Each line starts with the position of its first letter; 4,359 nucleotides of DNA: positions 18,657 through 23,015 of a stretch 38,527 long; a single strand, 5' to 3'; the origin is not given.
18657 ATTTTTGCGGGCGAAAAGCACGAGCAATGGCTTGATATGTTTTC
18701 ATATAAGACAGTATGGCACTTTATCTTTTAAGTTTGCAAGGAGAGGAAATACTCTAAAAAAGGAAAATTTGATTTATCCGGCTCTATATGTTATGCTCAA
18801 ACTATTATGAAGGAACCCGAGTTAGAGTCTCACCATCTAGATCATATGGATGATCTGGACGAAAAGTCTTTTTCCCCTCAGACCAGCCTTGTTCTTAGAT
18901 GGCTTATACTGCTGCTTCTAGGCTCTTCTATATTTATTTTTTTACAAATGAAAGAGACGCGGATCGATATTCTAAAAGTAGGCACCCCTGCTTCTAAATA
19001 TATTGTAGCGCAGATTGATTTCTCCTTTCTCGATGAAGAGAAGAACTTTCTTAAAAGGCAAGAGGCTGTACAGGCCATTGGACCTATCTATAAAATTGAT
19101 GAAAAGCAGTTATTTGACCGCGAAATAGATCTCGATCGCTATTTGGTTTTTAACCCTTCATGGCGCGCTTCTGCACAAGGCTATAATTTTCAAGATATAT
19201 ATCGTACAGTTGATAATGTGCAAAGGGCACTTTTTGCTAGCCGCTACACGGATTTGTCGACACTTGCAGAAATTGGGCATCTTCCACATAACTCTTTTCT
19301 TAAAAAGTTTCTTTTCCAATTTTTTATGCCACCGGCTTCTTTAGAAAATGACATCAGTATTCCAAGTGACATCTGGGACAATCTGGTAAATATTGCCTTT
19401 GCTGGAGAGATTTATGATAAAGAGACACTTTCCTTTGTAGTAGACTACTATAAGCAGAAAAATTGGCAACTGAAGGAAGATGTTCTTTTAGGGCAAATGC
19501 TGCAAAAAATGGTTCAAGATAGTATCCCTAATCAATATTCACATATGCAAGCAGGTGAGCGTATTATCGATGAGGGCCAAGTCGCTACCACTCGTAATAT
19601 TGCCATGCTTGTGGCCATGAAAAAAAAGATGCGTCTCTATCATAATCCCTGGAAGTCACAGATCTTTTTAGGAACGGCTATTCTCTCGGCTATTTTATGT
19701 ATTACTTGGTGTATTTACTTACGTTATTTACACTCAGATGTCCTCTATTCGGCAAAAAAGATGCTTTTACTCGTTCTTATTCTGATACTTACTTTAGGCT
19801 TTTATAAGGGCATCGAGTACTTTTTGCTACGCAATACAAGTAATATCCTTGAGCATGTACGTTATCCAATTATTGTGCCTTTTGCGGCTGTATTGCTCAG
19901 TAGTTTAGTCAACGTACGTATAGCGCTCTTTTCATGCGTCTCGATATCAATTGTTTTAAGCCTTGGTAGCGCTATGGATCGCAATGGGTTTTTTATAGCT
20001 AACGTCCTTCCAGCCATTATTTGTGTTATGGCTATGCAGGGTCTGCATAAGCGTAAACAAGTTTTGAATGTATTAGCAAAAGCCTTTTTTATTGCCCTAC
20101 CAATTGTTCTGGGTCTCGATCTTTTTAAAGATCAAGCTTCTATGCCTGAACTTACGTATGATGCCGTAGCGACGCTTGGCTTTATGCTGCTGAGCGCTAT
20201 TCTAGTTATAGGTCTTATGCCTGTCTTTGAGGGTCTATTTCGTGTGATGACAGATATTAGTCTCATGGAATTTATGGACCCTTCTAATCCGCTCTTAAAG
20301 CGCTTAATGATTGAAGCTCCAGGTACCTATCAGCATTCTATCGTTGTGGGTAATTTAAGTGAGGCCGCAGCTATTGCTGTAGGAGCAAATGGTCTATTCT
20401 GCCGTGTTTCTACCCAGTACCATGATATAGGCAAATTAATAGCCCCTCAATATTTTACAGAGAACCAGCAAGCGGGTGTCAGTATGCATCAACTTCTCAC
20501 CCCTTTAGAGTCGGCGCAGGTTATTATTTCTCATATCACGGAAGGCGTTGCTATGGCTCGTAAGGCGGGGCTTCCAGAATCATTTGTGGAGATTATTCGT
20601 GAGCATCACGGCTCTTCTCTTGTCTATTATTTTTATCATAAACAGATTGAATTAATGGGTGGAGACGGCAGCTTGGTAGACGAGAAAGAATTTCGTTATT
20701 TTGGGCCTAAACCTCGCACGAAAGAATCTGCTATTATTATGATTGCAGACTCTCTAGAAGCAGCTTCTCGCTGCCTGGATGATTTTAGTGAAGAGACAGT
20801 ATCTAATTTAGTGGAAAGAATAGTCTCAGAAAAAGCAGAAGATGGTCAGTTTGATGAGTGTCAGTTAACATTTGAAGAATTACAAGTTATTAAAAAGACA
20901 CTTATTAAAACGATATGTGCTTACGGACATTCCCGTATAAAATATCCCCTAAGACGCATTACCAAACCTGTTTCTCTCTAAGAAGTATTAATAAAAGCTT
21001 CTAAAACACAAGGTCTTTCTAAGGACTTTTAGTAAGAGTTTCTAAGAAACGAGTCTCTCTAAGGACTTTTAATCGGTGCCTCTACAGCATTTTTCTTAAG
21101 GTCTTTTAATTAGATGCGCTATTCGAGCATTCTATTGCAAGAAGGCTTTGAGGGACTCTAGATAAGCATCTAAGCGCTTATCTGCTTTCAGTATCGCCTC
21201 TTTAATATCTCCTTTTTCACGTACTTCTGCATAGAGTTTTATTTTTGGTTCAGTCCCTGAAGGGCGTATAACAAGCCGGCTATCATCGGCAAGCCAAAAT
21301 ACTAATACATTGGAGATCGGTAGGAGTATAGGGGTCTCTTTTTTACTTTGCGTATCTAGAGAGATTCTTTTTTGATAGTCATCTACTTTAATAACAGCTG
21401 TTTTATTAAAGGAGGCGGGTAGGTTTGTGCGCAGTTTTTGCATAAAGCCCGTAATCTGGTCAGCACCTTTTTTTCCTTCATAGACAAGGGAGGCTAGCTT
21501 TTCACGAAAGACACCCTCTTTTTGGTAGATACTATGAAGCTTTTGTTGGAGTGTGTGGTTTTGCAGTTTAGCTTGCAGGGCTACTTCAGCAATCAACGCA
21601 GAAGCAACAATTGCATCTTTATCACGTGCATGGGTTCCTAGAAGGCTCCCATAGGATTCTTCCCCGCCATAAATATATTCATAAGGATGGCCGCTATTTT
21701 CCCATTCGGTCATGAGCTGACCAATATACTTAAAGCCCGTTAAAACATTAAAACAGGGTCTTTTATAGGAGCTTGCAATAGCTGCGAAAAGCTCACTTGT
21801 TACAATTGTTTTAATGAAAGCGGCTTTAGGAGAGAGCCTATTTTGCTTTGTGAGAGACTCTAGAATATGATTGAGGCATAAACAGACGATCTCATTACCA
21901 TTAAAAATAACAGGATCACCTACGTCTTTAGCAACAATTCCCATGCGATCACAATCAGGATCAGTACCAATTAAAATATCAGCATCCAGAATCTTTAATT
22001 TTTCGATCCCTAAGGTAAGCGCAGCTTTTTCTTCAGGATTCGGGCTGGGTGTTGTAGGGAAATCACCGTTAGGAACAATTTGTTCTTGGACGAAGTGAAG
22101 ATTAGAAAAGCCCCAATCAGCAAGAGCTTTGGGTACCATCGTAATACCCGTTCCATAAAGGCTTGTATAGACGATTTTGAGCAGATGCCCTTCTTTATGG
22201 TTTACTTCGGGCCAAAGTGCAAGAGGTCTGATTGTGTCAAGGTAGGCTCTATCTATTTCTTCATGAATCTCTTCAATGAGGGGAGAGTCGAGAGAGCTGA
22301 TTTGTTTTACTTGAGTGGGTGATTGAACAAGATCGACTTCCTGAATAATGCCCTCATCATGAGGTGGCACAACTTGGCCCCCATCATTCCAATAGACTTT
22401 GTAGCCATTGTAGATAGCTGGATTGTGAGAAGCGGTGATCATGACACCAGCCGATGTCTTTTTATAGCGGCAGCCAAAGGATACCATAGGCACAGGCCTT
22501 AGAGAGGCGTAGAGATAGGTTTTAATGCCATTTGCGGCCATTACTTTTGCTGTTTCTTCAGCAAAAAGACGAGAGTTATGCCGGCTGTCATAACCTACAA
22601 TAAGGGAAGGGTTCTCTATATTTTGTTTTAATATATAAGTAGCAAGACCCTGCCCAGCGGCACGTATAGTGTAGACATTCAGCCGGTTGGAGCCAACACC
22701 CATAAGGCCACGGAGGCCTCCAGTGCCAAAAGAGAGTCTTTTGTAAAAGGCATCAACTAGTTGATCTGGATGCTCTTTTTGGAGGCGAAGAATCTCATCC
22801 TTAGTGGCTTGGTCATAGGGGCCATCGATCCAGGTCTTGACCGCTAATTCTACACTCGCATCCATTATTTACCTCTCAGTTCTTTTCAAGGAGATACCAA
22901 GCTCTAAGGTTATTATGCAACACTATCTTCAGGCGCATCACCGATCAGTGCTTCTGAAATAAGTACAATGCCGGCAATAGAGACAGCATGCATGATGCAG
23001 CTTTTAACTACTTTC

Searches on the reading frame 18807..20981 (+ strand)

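Call 16: search_protein_families(library=pfam, proteins=[window:18807-20981:+], max_evalue=0.001)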
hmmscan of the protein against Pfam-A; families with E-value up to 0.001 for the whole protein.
window:18807-20981:+ (724 aa): 4 families
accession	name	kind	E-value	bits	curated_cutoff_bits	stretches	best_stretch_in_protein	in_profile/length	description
PF07698.17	7TM-7TMR_HD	-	1.3e-19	71.4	29.4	1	285-482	2-190/190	7TM receptor with intracellular HD hydrolase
PF01966.28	HD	-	4.3e-14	53.2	22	1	507-652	1-115/116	HD domain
PF07697.16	7TMR-HDED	-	3.8e-12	47.1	27.6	1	57-115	1-59/224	7TM-HD extracellular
PF08668.18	HDOD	-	0.00066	19.6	22.9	0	499-601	87-194/196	HDOD domain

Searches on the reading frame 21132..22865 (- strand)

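Call 16: search_protein_families(library=pfam, proteins=[window:21132-22865:-], max_evalue=0.001)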
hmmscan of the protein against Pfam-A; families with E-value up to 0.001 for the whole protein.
window:21132-22865:- (577 aa): 4 families
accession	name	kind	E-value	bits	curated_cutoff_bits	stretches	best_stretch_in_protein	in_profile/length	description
PF02878.22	PGM_PMM_I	-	2.5e-40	137.8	22.5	1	44-178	2-132/138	Phosphoglucomutase/phosphomannomutase, alpha/beta/alpha domain I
PF02879.22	PGM_PMM_II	-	5.1e-20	72.4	29.3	1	222-313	14-101/103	Phosphoglucomutase/phosphomannomutase, alpha/beta/alpha domain II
PF02880.22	PGM_PMM_III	-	1.2e-19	71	20.7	1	322-445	1-110/115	Phosphoglucomutase/phosphomannomutase, alpha/beta/alpha domain III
PF00408.26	PGM_PMM_IV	-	1.9e-07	31.5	23.1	1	525-555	29-59/68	Phosphoglucomutase/phosphomannomutase, C-terminal domain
